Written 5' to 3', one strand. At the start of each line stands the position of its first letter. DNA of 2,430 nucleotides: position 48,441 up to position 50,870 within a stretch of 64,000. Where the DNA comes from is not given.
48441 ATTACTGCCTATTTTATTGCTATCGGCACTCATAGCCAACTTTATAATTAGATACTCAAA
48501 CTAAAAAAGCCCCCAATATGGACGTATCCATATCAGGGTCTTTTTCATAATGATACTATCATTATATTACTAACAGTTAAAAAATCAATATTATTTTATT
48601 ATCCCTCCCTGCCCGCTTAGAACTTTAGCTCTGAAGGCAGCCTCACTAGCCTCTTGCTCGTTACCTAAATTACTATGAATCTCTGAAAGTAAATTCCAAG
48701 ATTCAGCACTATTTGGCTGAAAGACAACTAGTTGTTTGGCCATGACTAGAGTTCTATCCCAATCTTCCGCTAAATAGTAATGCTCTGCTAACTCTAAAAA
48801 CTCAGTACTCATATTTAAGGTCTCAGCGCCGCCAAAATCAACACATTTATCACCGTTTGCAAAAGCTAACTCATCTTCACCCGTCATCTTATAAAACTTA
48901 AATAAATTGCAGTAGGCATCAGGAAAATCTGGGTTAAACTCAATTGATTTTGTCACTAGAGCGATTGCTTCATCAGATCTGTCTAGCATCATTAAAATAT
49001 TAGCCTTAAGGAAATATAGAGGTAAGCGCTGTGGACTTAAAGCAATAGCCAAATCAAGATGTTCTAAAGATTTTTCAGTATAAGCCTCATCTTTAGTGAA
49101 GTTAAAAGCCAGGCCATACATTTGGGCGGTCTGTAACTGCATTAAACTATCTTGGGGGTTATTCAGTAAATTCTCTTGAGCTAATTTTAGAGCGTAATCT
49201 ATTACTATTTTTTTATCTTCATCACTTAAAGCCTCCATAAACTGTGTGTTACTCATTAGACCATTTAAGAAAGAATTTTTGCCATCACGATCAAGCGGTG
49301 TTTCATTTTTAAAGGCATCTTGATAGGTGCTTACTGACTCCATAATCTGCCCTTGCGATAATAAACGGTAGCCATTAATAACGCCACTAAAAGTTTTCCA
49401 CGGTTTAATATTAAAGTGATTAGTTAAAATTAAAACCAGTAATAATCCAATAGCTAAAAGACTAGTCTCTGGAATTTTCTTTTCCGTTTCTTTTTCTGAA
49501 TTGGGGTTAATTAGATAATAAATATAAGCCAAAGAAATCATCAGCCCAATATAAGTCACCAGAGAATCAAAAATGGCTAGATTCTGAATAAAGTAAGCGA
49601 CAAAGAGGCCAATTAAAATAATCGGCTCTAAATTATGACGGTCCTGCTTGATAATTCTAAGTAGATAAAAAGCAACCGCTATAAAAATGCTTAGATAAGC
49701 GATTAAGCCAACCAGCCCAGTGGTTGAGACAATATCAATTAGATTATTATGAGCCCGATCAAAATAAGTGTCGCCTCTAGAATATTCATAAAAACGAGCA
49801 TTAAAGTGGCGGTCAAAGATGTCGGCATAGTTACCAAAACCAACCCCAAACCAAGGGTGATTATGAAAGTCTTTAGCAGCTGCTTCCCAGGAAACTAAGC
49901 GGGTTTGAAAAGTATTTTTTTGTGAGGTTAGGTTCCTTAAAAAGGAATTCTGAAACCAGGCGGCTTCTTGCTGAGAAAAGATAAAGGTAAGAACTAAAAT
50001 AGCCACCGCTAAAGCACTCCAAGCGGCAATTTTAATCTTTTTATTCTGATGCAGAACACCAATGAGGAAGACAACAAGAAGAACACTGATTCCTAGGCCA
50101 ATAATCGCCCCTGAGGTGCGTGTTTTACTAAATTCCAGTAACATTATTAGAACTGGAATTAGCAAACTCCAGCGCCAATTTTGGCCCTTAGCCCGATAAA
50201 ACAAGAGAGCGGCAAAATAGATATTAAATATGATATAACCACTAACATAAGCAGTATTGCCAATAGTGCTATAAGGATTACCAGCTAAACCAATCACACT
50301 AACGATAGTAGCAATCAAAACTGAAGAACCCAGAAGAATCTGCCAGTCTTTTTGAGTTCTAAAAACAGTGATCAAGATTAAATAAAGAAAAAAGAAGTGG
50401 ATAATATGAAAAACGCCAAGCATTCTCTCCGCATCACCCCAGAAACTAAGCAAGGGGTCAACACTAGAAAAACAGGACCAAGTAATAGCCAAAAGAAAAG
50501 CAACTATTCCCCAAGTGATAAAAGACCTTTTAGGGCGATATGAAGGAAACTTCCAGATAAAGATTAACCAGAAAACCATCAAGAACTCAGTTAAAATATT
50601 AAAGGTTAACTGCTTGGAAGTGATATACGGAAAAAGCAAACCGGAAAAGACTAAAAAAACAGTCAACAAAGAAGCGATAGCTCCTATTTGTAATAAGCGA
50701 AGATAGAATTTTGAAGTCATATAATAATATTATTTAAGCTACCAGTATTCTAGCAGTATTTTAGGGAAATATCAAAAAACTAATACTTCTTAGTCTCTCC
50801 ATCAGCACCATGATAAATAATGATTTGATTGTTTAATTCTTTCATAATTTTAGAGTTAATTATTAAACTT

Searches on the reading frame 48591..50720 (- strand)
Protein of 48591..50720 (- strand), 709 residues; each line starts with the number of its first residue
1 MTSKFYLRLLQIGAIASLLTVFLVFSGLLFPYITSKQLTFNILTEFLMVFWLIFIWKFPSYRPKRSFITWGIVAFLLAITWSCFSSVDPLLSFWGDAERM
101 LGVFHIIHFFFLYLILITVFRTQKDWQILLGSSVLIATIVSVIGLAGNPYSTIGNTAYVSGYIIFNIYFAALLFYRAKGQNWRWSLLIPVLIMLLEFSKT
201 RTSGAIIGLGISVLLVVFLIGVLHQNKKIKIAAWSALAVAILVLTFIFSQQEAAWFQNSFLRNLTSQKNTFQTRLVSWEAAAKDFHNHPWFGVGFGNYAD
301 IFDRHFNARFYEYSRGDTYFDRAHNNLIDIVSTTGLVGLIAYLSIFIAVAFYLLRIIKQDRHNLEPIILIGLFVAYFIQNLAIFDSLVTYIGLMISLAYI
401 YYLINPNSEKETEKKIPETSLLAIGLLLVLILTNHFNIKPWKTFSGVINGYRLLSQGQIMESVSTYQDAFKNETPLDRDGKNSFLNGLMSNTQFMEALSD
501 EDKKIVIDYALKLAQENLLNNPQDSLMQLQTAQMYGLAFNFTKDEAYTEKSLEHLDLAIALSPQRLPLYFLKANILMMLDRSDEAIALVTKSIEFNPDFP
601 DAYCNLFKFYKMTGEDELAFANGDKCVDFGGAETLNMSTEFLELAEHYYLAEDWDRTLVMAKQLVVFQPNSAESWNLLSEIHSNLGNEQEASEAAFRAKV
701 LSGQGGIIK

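Call 8: search_protein_families(library=pfam, proteins=[window:48591-50720:-], max_evalue=0.01)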
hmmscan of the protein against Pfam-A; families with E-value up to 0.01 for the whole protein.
window:48591-50720:- (709 aa): 11 families
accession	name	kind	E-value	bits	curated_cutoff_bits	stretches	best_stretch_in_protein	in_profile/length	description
PF04932.20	Wzy_C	-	3.3e-17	63.1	31.7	1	191-343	4-149/149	O-Antigen ligase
PF13431.12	TPR_17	-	9.6e-14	50.9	24.4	1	590-618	3-31/34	Tetratricopeptide repeat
PF13181.12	TPR_8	-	1e-06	28.8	25.7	0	567-598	2-33/34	Tetratricopeptide repeat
PF07719.23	TPR_2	-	4.5e-06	26.8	27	0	568-598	3-33/34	Tetratricopeptide repeat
PF14559.12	TPR_19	-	1.5e-05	25.7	25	1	552-602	11-61/68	Tetratricopeptide repeat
PF13414.12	TPR_11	-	2.6e-05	24.3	26.8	0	581-606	9-34/42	TPR repeat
PF12569.14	NatA_aux_su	-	6.3e-05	22.5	33.3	0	544-617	16-89/515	N-terminal acetyltransferase A, auxiliary subunit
PF13428.12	TPR_14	-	0.00012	22.9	23.5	0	568-606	3-41/44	Tetratricopeptide repeat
PF00515.34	TPR_1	-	0.00029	21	27.8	0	569-599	4-34/34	Tetratricopeptide repeat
PF13371.12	TPR_9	-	0.00081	19.8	35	0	651-693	8-50/73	Tetratricopeptide repeat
PF23914.1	TPR_CcmH_CycH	-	0.0044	17.3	42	0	668-701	46-79/158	Cytochrome c-type biogenesis protein H TPR domain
